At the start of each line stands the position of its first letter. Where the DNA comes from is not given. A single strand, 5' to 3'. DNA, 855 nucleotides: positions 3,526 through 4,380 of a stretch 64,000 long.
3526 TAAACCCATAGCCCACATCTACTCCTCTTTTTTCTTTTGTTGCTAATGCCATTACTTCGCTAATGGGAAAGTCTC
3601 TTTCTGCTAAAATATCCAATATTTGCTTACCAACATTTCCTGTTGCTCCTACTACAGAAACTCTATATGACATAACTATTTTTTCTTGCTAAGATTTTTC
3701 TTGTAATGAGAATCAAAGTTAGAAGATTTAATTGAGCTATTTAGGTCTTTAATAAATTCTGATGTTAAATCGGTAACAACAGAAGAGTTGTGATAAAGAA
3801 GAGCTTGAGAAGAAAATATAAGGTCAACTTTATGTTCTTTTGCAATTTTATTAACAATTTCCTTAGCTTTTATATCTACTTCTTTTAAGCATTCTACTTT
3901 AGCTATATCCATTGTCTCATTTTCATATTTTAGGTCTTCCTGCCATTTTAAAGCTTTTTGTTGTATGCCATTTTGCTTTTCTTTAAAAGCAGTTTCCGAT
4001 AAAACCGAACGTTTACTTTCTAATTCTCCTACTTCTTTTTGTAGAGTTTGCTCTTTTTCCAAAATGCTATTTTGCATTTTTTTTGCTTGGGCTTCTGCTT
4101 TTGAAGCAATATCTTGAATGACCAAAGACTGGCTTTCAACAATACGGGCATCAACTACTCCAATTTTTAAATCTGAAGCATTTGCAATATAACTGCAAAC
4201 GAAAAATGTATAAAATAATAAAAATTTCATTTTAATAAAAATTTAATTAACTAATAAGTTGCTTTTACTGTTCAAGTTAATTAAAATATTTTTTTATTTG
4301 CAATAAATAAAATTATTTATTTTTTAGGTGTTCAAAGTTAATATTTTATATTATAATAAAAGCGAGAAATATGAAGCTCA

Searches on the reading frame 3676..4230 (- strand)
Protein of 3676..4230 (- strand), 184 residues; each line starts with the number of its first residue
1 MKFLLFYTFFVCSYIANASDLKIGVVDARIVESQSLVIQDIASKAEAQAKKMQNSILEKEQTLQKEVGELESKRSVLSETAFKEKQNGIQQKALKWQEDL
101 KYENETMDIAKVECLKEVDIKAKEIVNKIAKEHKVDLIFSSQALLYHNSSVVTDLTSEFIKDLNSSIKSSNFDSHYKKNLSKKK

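Call 19: search_protein_families(library=pfam, proteins=[window:3676-4230:-], max_evalue=0.001)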
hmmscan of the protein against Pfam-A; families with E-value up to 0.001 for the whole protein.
window:3676-4230:- (184 aa): 1 family
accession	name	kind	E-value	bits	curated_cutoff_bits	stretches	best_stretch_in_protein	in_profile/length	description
PF03938.19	OmpH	-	2.4e-16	60.7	32.4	1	22-163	1-141/141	Outer membrane protein (OmpH-like)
